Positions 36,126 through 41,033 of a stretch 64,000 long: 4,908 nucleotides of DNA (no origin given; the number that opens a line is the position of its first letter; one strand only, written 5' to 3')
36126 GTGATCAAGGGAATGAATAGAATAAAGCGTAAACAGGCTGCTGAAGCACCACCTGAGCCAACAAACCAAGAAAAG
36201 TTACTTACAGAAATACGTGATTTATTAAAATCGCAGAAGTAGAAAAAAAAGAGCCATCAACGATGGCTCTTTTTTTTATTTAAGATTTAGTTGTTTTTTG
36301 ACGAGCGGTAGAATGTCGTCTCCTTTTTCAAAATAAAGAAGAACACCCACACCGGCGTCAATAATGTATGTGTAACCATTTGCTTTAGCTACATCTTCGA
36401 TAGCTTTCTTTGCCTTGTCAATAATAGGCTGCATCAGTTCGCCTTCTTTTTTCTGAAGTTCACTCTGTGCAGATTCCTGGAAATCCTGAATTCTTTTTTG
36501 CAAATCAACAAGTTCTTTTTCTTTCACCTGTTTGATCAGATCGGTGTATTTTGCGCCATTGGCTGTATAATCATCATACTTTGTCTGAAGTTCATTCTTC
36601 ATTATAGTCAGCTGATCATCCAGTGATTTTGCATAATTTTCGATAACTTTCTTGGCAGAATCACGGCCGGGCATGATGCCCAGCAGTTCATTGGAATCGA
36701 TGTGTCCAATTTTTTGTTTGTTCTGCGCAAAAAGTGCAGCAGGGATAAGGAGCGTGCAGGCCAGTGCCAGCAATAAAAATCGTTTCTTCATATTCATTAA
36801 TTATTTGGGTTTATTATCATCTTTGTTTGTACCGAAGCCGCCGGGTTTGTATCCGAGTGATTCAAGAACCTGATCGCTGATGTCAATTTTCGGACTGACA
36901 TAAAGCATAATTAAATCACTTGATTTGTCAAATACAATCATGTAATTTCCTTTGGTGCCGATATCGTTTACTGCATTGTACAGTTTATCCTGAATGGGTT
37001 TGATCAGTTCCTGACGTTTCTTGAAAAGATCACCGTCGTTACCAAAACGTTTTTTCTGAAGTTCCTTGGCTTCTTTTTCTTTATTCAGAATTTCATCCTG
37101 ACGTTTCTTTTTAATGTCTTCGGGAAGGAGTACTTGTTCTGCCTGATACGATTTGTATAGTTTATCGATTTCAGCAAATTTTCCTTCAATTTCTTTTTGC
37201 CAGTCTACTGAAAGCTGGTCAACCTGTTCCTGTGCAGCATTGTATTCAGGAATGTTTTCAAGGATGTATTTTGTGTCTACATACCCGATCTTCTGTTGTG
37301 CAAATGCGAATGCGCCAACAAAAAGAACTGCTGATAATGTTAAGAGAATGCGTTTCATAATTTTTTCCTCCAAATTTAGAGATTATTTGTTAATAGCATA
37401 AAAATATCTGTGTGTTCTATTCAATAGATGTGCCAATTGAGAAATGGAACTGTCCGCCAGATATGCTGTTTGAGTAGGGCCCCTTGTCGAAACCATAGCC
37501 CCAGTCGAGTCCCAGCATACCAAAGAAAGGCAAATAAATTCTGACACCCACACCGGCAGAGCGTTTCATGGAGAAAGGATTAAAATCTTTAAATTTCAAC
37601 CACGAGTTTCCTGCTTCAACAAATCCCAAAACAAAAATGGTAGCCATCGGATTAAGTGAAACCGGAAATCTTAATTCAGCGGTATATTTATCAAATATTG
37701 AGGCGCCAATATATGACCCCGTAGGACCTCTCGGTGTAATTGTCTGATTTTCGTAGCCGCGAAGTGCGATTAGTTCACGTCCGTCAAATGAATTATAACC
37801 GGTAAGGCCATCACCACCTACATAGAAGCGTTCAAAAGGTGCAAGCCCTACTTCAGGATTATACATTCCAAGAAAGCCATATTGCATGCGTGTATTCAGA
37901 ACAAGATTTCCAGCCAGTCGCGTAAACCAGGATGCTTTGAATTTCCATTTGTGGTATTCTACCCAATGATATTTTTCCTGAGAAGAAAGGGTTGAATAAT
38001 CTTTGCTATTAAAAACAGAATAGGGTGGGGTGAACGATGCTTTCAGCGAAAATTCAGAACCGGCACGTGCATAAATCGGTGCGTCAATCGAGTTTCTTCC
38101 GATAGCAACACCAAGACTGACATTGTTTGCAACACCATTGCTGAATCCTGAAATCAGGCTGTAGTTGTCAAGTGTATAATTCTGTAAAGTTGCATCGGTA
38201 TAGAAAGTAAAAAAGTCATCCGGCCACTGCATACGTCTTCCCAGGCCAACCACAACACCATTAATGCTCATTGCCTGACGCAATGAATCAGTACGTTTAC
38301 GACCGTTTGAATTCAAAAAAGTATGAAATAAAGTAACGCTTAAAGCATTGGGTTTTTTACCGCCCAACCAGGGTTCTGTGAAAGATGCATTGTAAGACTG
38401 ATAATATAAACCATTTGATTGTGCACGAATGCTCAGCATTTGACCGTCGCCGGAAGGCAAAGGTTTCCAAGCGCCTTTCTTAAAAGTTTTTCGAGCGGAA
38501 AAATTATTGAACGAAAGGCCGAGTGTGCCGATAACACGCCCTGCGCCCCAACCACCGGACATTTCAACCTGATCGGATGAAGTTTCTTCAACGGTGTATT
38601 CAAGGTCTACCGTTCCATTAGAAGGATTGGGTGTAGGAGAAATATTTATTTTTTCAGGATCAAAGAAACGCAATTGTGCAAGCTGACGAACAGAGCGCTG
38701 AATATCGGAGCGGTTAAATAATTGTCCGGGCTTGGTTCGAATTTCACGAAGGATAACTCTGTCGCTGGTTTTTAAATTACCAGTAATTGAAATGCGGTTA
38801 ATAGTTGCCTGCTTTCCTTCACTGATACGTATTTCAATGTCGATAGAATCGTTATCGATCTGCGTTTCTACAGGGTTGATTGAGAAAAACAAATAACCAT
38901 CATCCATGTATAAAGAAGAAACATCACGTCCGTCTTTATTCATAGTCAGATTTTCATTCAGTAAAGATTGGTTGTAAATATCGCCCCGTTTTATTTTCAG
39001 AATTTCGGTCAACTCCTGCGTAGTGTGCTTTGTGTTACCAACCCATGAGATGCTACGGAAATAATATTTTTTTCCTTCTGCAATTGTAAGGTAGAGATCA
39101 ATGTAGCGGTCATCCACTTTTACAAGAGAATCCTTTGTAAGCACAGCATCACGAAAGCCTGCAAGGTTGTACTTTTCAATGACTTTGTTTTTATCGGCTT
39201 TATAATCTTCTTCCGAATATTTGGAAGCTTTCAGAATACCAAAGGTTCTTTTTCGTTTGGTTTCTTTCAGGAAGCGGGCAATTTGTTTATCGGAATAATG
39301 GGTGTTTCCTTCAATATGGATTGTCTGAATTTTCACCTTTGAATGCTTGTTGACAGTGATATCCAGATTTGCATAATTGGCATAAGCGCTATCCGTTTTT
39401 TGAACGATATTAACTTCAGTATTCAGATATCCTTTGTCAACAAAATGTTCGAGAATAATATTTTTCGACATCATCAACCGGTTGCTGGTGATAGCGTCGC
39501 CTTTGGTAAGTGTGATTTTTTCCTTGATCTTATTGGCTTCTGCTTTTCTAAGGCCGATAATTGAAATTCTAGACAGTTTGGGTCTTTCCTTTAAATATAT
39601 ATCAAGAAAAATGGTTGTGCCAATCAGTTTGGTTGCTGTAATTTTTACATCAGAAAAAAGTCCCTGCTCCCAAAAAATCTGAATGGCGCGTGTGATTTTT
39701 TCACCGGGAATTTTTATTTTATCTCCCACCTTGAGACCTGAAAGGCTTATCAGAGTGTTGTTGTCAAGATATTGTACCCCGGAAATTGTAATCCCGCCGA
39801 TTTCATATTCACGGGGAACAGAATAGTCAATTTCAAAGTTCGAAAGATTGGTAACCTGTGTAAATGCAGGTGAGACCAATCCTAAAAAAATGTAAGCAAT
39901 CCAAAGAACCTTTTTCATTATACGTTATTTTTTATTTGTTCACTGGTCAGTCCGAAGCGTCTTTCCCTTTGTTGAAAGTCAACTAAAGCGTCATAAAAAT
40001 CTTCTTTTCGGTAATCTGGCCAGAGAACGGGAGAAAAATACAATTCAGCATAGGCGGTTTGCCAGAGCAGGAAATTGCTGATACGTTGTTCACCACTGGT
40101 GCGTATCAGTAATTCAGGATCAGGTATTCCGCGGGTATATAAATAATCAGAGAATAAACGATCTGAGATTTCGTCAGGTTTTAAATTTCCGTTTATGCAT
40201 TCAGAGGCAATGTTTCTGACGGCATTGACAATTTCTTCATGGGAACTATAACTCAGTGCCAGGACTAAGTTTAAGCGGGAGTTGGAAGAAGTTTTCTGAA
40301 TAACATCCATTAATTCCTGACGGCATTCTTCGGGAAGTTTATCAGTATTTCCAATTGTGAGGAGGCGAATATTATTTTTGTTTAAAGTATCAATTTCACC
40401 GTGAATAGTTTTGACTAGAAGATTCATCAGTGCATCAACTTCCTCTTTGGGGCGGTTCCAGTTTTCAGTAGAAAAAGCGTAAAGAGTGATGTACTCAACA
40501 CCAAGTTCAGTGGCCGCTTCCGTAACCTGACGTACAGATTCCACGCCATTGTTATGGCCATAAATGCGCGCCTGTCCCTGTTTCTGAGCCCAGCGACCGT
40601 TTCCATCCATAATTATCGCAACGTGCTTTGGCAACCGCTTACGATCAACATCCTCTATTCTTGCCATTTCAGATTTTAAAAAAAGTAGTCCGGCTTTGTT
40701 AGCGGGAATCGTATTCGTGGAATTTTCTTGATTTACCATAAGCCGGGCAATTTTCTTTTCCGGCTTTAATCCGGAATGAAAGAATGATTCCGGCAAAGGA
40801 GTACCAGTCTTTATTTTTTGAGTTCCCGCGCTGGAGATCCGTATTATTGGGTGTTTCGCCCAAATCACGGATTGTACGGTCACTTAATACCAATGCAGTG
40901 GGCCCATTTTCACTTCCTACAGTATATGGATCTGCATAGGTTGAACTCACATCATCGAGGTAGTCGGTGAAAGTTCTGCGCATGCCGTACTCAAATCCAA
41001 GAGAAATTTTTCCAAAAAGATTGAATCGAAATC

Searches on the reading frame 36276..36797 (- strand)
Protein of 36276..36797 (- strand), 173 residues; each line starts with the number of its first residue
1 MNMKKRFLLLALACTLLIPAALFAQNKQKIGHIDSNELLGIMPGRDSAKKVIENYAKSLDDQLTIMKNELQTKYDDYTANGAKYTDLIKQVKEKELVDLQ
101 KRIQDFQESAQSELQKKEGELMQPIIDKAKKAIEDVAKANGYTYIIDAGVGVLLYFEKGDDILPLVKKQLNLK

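Call 33: search_protein_families(library=pfam, proteins=[window:36276-36797:-], max_evalue=0.001)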
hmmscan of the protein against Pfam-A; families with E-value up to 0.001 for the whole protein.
window:36276-36797:- (173 aa): 1 family
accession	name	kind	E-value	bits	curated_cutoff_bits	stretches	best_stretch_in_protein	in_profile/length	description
PF03938.19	OmpH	-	3.9e-34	118.3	32.4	1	29-170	1-141/141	Outer membrane protein (OmpH-like)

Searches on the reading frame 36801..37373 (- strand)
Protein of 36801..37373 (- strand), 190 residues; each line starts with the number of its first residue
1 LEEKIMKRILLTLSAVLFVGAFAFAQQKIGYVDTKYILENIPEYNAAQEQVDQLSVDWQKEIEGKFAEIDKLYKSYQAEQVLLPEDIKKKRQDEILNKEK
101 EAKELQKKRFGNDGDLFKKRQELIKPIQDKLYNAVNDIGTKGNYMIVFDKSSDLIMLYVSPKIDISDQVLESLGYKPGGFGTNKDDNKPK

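Call 33: search_protein_families(library=pfam, proteins=[window:36801-37373:-], max_evalue=0.001)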
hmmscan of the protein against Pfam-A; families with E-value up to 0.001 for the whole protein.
window:36801-37373:- (190 aa): 1 family
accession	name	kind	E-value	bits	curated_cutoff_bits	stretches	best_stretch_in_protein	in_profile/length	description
PF03938.19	OmpH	-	1.3e-37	129.6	32.4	1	28-173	1-141/141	Outer membrane protein (OmpH-like)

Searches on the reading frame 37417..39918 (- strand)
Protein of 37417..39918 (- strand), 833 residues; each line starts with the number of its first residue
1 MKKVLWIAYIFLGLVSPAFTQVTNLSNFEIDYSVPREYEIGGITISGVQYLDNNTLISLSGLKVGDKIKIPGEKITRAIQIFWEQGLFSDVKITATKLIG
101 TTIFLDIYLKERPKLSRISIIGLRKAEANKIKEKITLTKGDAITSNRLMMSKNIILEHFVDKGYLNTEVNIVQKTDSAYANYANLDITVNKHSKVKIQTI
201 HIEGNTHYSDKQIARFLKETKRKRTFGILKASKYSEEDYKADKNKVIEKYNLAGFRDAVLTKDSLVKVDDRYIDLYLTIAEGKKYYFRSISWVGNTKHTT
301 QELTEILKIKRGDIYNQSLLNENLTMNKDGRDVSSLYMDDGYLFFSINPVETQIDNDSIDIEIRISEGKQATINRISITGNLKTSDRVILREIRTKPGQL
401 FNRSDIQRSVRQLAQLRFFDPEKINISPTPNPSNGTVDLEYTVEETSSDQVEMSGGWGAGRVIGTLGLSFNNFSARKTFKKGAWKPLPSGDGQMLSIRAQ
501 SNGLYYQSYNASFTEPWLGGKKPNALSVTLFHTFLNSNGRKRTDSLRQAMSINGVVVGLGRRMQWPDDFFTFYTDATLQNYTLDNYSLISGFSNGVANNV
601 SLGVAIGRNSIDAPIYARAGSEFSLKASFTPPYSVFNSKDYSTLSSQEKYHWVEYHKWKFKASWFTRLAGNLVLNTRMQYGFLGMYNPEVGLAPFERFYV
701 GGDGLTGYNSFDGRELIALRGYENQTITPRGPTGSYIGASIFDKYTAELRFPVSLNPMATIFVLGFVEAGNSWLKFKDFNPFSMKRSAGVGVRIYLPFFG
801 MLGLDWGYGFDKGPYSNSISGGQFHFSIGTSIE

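Call 33: search_protein_families(library=pfam, proteins=[window:37417-39918:-], max_evalue=0.001)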
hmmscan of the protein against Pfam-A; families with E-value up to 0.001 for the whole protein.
window:37417-39918:- (833 aa): 3 families
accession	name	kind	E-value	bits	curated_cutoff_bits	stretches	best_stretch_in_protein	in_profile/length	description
PF07244.20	POTRA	-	8.1e-46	155.1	21.3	5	372-445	2-78/79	Surface antigen variable number repeat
PF01103.29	Omp85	-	9.6e-28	98.1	24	1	490-831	4-324/325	Omp85 superfamily domain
PF08478.15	POTRA_1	-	4.3e-05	24.2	23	0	196-227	2-33/69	POTRA domain, FtsQ-type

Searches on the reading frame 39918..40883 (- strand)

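Call 33: search_protein_families(library=pfam, proteins=[window:39918-40883:-], max_evalue=0.001)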
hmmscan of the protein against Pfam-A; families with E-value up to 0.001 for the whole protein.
window:39918-40883:- (321 aa): 1 family
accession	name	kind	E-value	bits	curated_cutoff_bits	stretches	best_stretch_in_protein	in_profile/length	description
PF01255.24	Prenyltransf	-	1e-86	290.5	27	1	91-311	1-219/219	Putative undecaprenyl diphosphate synthase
